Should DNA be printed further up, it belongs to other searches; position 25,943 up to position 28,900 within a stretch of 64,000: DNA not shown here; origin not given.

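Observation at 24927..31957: Complete MtrCAB-type extracellular electron-transfer conduit with CymA-like quinol dehydrogenase and a soluble cytochrome (25 haem motifs in one operon)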

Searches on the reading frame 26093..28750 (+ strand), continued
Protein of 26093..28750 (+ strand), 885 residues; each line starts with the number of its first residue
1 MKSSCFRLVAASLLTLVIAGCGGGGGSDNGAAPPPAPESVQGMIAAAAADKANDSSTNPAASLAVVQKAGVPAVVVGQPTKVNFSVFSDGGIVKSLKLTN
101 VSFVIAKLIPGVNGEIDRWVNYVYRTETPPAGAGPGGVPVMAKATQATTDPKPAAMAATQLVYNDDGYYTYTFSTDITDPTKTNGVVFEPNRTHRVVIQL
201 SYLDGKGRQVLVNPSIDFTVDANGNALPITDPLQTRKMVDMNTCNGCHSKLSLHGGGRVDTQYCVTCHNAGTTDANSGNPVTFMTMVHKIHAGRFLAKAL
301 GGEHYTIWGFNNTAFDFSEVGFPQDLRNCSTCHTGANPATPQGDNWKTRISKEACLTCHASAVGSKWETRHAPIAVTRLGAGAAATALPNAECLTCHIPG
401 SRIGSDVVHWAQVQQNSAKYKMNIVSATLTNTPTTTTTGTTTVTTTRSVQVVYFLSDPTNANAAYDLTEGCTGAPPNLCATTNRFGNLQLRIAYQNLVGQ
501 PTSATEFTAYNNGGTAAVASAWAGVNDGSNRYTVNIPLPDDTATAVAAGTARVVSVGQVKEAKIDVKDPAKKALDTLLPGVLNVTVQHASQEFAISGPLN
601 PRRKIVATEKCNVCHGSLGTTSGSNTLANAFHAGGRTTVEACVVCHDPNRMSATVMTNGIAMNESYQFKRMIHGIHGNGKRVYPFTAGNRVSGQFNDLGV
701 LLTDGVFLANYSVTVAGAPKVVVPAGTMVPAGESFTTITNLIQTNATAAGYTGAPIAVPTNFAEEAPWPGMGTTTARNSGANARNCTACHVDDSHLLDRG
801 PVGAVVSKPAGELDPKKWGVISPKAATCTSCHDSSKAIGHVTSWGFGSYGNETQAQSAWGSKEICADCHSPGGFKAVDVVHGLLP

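Call 7: find_homologous_proteins(query=window:26093-28750:+, max_evalue=0.00001)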
Query window:26093-28750:+ (885 aa): 1015 proteins with E <= 0.00001 among 8000 candidates; the best 120 are listed.
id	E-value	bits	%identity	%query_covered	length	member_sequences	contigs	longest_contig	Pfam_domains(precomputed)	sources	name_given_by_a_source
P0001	0.0e+0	1861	91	100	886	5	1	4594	PF09699.16,PF14537.12,PF22112.3,PF02085.22,PF14522.12,PF22113.2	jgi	-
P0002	0.0e+0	1688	83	95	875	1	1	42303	PF09699.16,PF14537.12,PF22112.3,PF02085.22,PF14522.12,PF22113.2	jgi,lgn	-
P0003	0.0e+0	1552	78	96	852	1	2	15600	PF09699.16,PF14537.12,PF22112.3,PF02085.22,PF14522.12,PF22113.2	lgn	-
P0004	0.0e+0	1492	75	100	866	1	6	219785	PF09699.16,PF14537.12,PF22112.3,PF02085.22,PF14522.12,PF22113.2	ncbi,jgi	jgi:OmcA/MtrC family decaheme c-type cytochrome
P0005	0.0e+0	1327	69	100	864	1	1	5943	PF09699.16,PF14537.12,PF02085.22,PF14522.12,PF22113.2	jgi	-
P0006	0.0e+0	1320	67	100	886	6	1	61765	PF14537.12,PF22112.3,PF02085.22,PF14522.12,PF22113.2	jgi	-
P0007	0.0e+0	1294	65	100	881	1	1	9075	PF09699.16,PF14537.12,PF22112.3,PF02085.22,PF14522.12,PF22113.2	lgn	-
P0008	0.0e+0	1274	65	100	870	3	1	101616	PF09699.16,PF14537.12,PF22112.3,PF02085.22,PF14522.12,PF22113.2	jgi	-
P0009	0.0e+0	1232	65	100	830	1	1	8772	PF09699.16,PF14537.12,PF22112.3,PF02085.22,PF14522.12,PF22113.2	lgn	-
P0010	0.0e+0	1217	63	100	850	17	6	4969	PF09699.16,PF14537.12,PF22112.3,PF02085.22,PF14522.12,PF22113.2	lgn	-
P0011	0.0e+0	1214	64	100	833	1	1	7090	PF09699.16,PF14537.12,PF22112.3,PF02085.22,PF14522.12,PF22113.2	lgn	-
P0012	0.0e+0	1161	61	100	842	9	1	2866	PF09699.16,PF14537.12,PF22112.3,PF02085.22,PF14522.12,PF22113.2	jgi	jgi:OmcA/MtrC family decaheme c-type cytochrome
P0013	0.0e+0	1150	61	100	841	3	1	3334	PF09699.16,PF14537.12,PF22112.3,PF02085.22,PF14522.12,PF22113.2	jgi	-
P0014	0.0e+0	1138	59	96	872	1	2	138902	PF09699.16,PF14537.12,PF22112.3,PF02085.22,PF14522.12,PF22113.2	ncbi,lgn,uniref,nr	ncbi:MAG TPA: OmcA/MtrC family decaheme c-type cytochrome [Ramlibacter sp.]|uniref:OmcA/MtrC family 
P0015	0.0e+0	1116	60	95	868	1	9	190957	PF09699.16,PF14537.12,PF22112.3,PF02085.22,PF14522.12,PF22113.2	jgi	jgi:OmcA/MtrC family decaheme c-type cytochrome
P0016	0.0e+0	1103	60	100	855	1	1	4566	PF09699.16,PF14537.12,PF22112.3,PF02085.22,PF14522.12,PF22113.2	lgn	-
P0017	0.0e+0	1101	59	96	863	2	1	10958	PF09699.16,PF14537.12,PF22112.3,PF02085.22,PF14522.12,PF22113.2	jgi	jgi:OmcA/MtrC family decaheme c-type cytochrome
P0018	0.0e+0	1101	58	100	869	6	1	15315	PF09699.16,PF14537.12,PF22112.3,PF02085.22,PF14522.12,PF22113.2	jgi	-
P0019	0.0e+0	1099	59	94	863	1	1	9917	PF14537.12,PF22112.3,PF02085.22,PF14522.12,PF22113.2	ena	-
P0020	0.0e+0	1096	59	95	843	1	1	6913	PF09699.16,PF14537.12,PF22112.3,PF02085.22,PF14522.12,PF22113.2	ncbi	-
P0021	0.0e+0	1095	58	94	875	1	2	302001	PF09699.16,PF14537.12,PF22112.3,PF02085.22,PF14522.12,PF22113.2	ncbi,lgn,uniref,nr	ncbi:OmcA/MtrC family decaheme c-type cytochrome [Caenimonas koreensis]|uniref:OmcA/MtrC family deca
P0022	0.0e+0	1095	58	96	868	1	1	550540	PF09699.16,PF14537.12,PF22112.3,PF14522.12,PF22113.2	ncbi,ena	-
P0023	0.0e+0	1094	59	100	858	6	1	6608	PF09699.16,PF14537.12,PF22112.3,PF14522.12,PF22113.2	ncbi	-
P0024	0.0e+0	1093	59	98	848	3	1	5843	PF09699.16,PF14537.12,PF22112.3,PF02085.22,PF14522.12,PF22113.2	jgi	jgi:OmcA/MtrC family decaheme c-type cytochrome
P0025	0.0e+0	1091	59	100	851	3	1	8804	PF09699.16,PF14537.12,PF22112.3,PF02085.22,PF14522.12,PF22113.2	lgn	-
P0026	0.0e+0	1091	60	94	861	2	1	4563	PF09699.16,PF14537.12,PF22112.3,PF02085.22,PF14522.12,PF22113.2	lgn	-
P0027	0.0e+0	1091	58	100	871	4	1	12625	PF09699.16,PF14537.12,PF22112.3,PF02085.22,PF14522.12,PF22113.2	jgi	jgi:OmcA/MtrC family decaheme c-type cytochrome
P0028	0.0e+0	1090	58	95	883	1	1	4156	PF09699.16,PF14537.12,PF02085.22,PF14522.12,PF22113.2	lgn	-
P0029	0.0e+0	1089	59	100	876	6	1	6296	PF09699.16,PF14537.12,PF22112.3,PF02085.22,PF14522.12,PF22113.2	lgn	-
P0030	0.0e+0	1086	58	100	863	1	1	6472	PF14537.12,PF22112.3,PF02085.22,PF14522.12,PF22113.2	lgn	-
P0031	0.0e+0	1084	57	100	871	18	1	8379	PF09699.16,PF14537.12,PF22112.3,PF02085.22,PF14522.12,PF22113.2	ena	-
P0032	0.0e+0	1081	58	95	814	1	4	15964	PF09699.16,PF14537.12,PF02085.22,PF14522.12,PF22113.2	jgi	-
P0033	0.0e+0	1079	59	95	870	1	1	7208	PF09699.16,PF14537.12,PF22112.3,PF02085.22,PF14522.12,PF22113.2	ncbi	-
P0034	0.0e+0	1078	58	98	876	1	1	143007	PF09699.16,PF14537.12,PF22112.3,PF02085.22,PF14522.12,PF22113.2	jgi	jgi:OmcA/MtrC family decaheme c-type cytochrome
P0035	0.0e+0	1078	57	99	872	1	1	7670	PF09699.16,PF14537.12,PF22112.3,PF02085.22,PF14522.12,PF22113.2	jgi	jgi:OmcA/MtrC family decaheme c-type cytochrome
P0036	0.0e+0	1077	58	99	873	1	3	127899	PF09699.16,PF14537.12,PF22112.3,PF02085.22,PF14522.12,PF22113.2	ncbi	-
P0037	0.0e+0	1077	58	95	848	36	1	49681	PF09699.16,PF14537.12,PF22112.3,PF14522.12,PF22113.2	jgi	-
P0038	0.0e+0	1073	57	96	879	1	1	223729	PF09699.16,PF14537.12,PF22112.3,PF02085.22,PF14522.12,PF22113.2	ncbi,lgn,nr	ncbi:MAG: OmcA/MtrC family decaheme c-type cytochrome [Burkholderiales bacterium]|nr:OmcA/MtrC famil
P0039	0.0e+0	1073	59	94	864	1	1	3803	PF14537.12,PF02085.22,PF14522.12,PF22113.2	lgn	-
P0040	0.0e+0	1073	58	94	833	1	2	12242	PF09699.16,PF14537.12,PF22112.3,PF02085.22,PF14522.12,PF22113.2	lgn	-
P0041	0.0e+0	1071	57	99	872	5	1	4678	PF09699.16,PF14537.12,PF22112.3,PF02085.22,PF14522.12,PF22113.2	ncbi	ncbi:MAG: OmcA/MtrC family decaheme c-type cytochrome [Ramlibacter sp.]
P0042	0.0e+0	1071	58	96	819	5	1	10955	PF09699.16,PF14537.12,PF22112.3,PF02085.22,PF14522.12,PF22113.2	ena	-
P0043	0.0e+0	1070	57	96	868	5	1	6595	PF14537.12,PF22112.3,PF02085.22,PF14522.12,PF22113.2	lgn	-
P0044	0.0e+0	1068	58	97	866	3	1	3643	PF09699.16,PF14537.12,PF22112.3,PF02085.22,PF14522.12,PF22113.2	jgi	-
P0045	0.0e+0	1068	58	96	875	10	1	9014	PF09699.16,PF14537.12,PF22112.3,PF02085.22,PF14522.12,PF22113.2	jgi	jgi:OmcA/MtrC family decaheme c-type cytochrome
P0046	0.0e+0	1068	59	95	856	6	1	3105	PF09699.16,PF14537.12,PF22112.3,PF02085.22,PF14522.12,PF22113.2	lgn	-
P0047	0.0e+0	1065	59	95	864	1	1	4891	PF09699.16,PF14537.12,PF22112.3,PF02085.22,PF14522.12,PF22113.2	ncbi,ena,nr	ncbi:MAG TPA: OmcA/MtrC family decaheme c-type cytochrome [Ramlibacter sp.]|nr:OmcA/MtrC family deca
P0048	0.0e+0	1064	58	94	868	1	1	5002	PF14537.12,PF22112.3,PF14522.12,PF22113.2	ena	-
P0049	0.0e+0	1064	59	94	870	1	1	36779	PF09699.16,PF14537.12,PF22112.3,PF02085.22,PF14522.12,PF22113.2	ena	-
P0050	0.0e+0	1063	58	95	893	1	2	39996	PF09699.16,PF14537.12,PF22112.3,PF02085.22,PF14522.12,PF22113.2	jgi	jgi:OmcA/MtrC family decaheme c-type cytochrome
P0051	0.0e+0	1063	58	94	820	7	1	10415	PF09699.16,PF14537.12,PF22112.3,PF02085.22,PF14522.12,PF22113.2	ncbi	ncbi:MAG TPA: OmcA/MtrC family decaheme c-type cytochrome [Ramlibacter sp.]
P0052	0.0e+0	1062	57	100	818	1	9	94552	PF09699.16,PF14537.12,PF22112.3,PF02085.22,PF14522.12,PF22113.2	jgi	jgi:OmcA/MtrC family decaheme c-type cytochrome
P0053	0.0e+0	1062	56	100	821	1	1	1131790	PF14537.12,PF22112.3,PF14522.12,PF22113.2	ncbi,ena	-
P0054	0.0e+0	1061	57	99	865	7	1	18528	PF09699.16,PF14537.12,PF22112.3,PF02085.22,PF14522.12,PF22113.2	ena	-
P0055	0.0e+0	1061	58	95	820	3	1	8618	PF09699.16,PF14537.12,PF22112.3,PF02085.22,PF14522.12,PF22113.2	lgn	-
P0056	0.0e+0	1060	57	94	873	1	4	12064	PF14537.12,PF22112.3,PF02085.22,PF14522.12,PF22113.2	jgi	jgi:OmcA/MtrC family decaheme c-type cytochrome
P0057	0.0e+0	1059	59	94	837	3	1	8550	PF09699.16,PF14537.12,PF22112.3,PF02085.22,PF14522.12,PF22113.2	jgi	jgi:OmcA/MtrC family decaheme c-type cytochrome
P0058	0.0e+0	1059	58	100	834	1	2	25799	PF09699.16,PF14537.12,PF22112.3,PF14522.12,PF22113.2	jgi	-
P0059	0.0e+0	1058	57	94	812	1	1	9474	PF09699.16,PF14537.12,PF22112.3,PF02085.22,PF14522.12,PF22113.2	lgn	-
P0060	0.0e+0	1057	57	95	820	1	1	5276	PF09699.16,PF14537.12,PF22112.3,PF02085.22,PF14522.12,PF22113.2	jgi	jgi:OmcA/MtrC family decaheme c-type cytochrome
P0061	0.0e+0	1057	58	94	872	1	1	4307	PF14537.12,PF22112.3,PF02085.22,PF14522.12,PF22113.2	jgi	jgi:OmcA/MtrC family decaheme c-type cytochrome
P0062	0.0e+0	1056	58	95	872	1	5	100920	PF09699.16,PF14537.12,PF22112.3,PF02085.22,PF14522.12,PF22113.2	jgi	jgi:OmcA/MtrC family decaheme c-type cytochrome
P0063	0.0e+0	1056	57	100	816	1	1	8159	PF09699.16,PF14537.12,PF22112.3,PF02085.22,PF14522.12,PF22113.2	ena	-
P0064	0.0e+0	1056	58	96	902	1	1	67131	PF09699.16,PF14537.12,PF22112.3,PF02085.22,PF14522.12,PF22113.2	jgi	-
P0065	0.0e+0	1056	58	96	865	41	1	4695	PF09699.16,PF14537.12,PF22112.3,PF02085.22,PF14522.12,PF22113.2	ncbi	-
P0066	0.0e+0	1055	57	98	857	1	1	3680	PF09699.16,PF14537.12,PF22112.3,PF02085.22,PF14522.12,PF22113.2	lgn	-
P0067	0.0e+0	1052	57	100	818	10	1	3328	PF09699.16,PF14537.12,PF02085.22,PF14522.12,PF22113.2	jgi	jgi:OmcA/MtrC family decaheme c-type cytochrome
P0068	0.0e+0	1051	58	95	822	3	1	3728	PF09699.16,PF14537.12,PF22112.3,PF02085.22,PF14522.12,PF22113.2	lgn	-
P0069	0.0e+0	1051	57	96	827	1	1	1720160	PF09699.16,PF14537.12,PF22112.3,PF02085.22,PF14522.12,PF22113.2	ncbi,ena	-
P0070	0.0e+0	1050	57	96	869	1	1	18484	PF09699.16,PF14537.12,PF22112.3,PF02085.22,PF14522.12,PF22113.2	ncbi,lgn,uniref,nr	ncbi:OmcA/MtrC family decaheme c-type cytochrome [Ramlibacter sp.]|uniref:OmcA/MtrC family decaheme 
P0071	0.0e+0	1049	58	94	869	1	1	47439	PF09699.16,PF14537.12,PF02085.22,PF14522.12,PF22113.2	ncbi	-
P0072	0.0e+0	1049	57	100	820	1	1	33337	PF09699.16,PF14537.12,PF22112.3,PF02085.22,PF14522.12,PF22113.2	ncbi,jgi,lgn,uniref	ncbi:OmcA/MtrC family decaheme c-type cytochrome [Piscinibacter sp.]|jgi:OmcA/MtrC family decaheme c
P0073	0.0e+0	1048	57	96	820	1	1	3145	PF09699.16,PF14537.12,PF22112.3,PF02085.22,PF14522.12,PF22113.2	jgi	jgi:OmcA/MtrC family decaheme c-type cytochrome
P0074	0.0e+0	1047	56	96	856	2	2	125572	PF09699.16,PF14537.12,PF22112.3,PF14522.12,PF22113.2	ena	-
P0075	0.0e+0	1045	57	94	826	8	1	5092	PF09699.16,PF14537.12,PF22112.3,PF02085.22,PF14522.12,PF22113.2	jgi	jgi:OmcA/MtrC family decaheme c-type cytochrome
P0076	0.0e+0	1044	57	100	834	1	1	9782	PF09699.16,PF14537.12,PF22112.3,PF02085.22,PF14522.12,PF22113.2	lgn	-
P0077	0.0e+0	1044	56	100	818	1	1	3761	PF09699.16,PF14537.12,PF22112.3,PF14522.12,PF22113.2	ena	-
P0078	0.0e+0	1044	56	98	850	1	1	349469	PF09699.16,PF14537.12,PF22112.3,PF02085.22,PF14522.12,PF22113.2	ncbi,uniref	ncbi:OmcA/MtrC family decaheme c-type cytochrome [Ramlibacter sp. AN1133]|uniref:OmcA/MtrC family de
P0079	0.0e+0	1044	57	94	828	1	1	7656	PF09699.16,PF14537.12,PF22112.3,PF02085.22,PF14522.12,PF22113.2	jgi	-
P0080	0.0e+0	1044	57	95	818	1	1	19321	PF09699.16,PF14537.12,PF22112.3,PF02085.22,PF14522.12,PF22113.2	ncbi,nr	ncbi:MAG TPA: OmcA/MtrC family decaheme c-type cytochrome [Ramlibacter sp.]|nr:OmcA/MtrC family deca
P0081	0.0e+0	1044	56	99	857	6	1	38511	PF14537.12,PF22112.3,PF02085.22,PF14522.12,PF22113.2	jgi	jgi:OmcA/MtrC family decaheme c-type cytochrome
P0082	0.0e+0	1043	57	95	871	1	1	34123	PF09699.16,PF14537.12,PF22112.3,PF02085.22,PF14522.12,PF22113.2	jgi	-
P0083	0.0e+0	1043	56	100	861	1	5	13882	PF09699.16,PF14537.12,PF02085.22,PF14522.12,PF22113.2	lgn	-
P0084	0.0e+0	1042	56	96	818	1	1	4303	PF09699.16,PF14537.12,PF22112.3,PF02085.22,PF14522.12,PF22113.2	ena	-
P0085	0.0e+0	1042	57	95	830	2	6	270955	PF09699.16,PF14537.12,PF22112.3,PF02085.22,PF14522.12,PF22113.2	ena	-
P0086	0.0e+0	1042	57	96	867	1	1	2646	PF09699.16,PF14537.12,PF14522.12,PF22113.2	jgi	-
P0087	0.0e+0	1041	57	100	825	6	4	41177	PF09699.16,PF14537.12,PF22112.3,PF02085.22,PF14522.12,PF22113.2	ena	-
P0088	0.0e+0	1041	58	95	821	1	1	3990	PF09699.16,PF14537.12,PF22112.3,PF02085.22,PF14522.12,PF22113.2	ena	-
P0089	0.0e+0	1041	57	94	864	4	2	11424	PF09699.16,PF14537.12,PF22112.3,PF02085.22,PF14522.12,PF22113.2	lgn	-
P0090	0.0e+0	1041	57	100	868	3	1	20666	PF09699.16,PF14537.12,PF22112.3,PF02085.22,PF14522.12,PF22113.2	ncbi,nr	ncbi:MAG TPA: OmcA/MtrC family decaheme c-type cytochrome [Burkholderiaceae bacterium]|nr:OmcA/MtrC 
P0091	0.0e+0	1041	57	97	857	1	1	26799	PF14537.12,PF22112.3,PF02085.22,PF14522.12,PF22113.2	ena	-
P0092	0.0e+0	1040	56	98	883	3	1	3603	PF09699.16,PF14537.12,PF22112.3,PF14522.12,PF22113.2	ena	-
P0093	0.0e+0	1040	56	100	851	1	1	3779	PF14537.12,PF22112.3,PF14522.12,PF22113.2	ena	-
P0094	0.0e+0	1039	56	98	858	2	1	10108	PF14537.12,PF22112.3,PF02085.22,PF14522.12,PF22113.2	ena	-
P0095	0.0e+0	1039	57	95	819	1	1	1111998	PF09699.16,PF14537.12,PF22112.3,PF02085.22,PF14522.12,PF22113.2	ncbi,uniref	ncbi:OmcA/MtrC family decaheme c-type cytochrome [Caenimonas terrae]|uniref:OmcA/MtrC family decahem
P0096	0.0e+0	1039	57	97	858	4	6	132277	PF14537.12,PF22112.3,PF02085.22,PF14522.12,PF22113.2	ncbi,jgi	jgi:OmcA/MtrC family decaheme c-type cytochrome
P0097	0.0e+0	1039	56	99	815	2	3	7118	PF09699.16,PF14537.12,PF22112.3,PF02085.22,PF14522.12,PF22113.2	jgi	jgi:OmcA/MtrC family decaheme c-type cytochrome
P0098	0.0e+0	1039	57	95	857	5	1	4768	PF09699.16,PF14537.12,PF22112.3,PF02085.22,PF14522.12,PF22113.2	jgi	jgi:OmcA/MtrC family decaheme c-type cytochrome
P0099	0.0e+0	1039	57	98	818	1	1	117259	PF09699.16,PF14537.12,PF22112.3,PF02085.22,PF14522.12,PF22113.2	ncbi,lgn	-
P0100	0.0e+0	1038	57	94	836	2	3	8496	PF09699.16,PF14537.12,PF22112.3,PF02085.22,PF14522.12,PF22113.2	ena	-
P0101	0.0e+0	1038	56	99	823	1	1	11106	PF09699.16,PF14537.12,PF22112.3,PF02085.22,PF14522.12,PF22113.2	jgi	jgi:OmcA/MtrC family decaheme c-type cytochrome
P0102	0.0e+0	1038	58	94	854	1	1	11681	PF09699.16,PF14537.12,PF22112.3,PF02085.22,PF14522.12,PF22113.2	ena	-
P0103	0.0e+0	1038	56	100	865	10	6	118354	PF09699.16,PF14537.12,PF22112.3,PF02085.22,PF14522.12,PF22113.2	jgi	jgi:OmcA/MtrC family decaheme c-type cytochrome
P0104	0.0e+0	1038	57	95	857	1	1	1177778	PF09699.16,PF14537.12,PF22112.3,PF02085.22,PF14522.12,PF22113.2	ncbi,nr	ncbi:MAG: OmcA/MtrC family decaheme c-type cytochrome [Burkholderiales bacterium]|nr:OmcA/MtrC famil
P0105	0.0e+0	1038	58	94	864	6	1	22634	PF14537.12,PF22112.3,PF14522.12,PF22113.2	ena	-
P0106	0.0e+0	1038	57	100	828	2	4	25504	PF09699.16,PF14537.12,PF22112.3,PF02085.22,PF14522.12,PF22113.2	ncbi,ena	-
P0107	0.0e+0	1037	57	94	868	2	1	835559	PF14537.12,PF22112.3,PF02085.22,PF14522.12,PF22113.2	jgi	-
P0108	0.0e+0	1037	56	100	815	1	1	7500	PF09699.16,PF14537.12,PF22112.3,PF02085.22,PF14522.12,PF22113.2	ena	-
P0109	0.0e+0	1037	56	100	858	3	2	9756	PF14537.12,PF22112.3,PF02085.22,PF14522.12,PF22113.2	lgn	-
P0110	0.0e+0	1037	57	96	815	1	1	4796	PF14537.12,PF22112.3,PF02085.22,PF14522.12,PF22113.2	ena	-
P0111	0.0e+0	1036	53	94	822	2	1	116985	PF09699.16,PF14537.12,PF22112.3,PF02085.22,PF14522.12,PF22113.2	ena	-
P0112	0.0e+0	1036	57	95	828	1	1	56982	PF09699.16,PF14537.12,PF22112.3,PF02085.22,PF14522.12,PF22113.2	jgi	jgi:OmcA/MtrC family decaheme c-type cytochrome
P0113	0.0e+0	1035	55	94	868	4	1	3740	PF14537.12,PF22112.3,PF02085.22,PF14522.12,PF22113.2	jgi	-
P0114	0.0e+0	1034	56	96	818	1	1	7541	PF09699.16,PF14537.12,PF22112.3,PF02085.22,PF14522.12,PF22113.2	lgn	-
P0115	0.0e+0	1034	55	99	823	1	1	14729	PF09699.16,PF14537.12,PF22112.3,PF02085.22,PF14522.12,PF22113.2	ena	-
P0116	0.0e+0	1034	55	96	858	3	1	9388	PF14537.12,PF22112.3,PF02085.22,PF14522.12,PF22113.2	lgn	-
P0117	0.0e+0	1033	57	97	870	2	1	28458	PF09699.16,PF14537.12,PF22112.3,PF02085.22,PF14522.12,PF22113.2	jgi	jgi:OmcA/MtrC family decaheme c-type cytochrome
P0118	0.0e+0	1033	56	100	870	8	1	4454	PF09699.16,PF14537.12,PF22112.3,PF02085.22,PF14522.12,PF22113.2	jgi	-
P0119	0.0e+0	1033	56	95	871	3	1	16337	PF14537.12,PF22112.3,PF14522.12,PF22113.2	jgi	jgi:OmcA/MtrC family decaheme c-type cytochrome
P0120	0.0e+0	1032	58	94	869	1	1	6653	PF09699.16,PF14537.12,PF22112.3,PF02085.22,PF14522.12,PF22113.2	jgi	jgi:OmcA/MtrC family decaheme c-type cytochrome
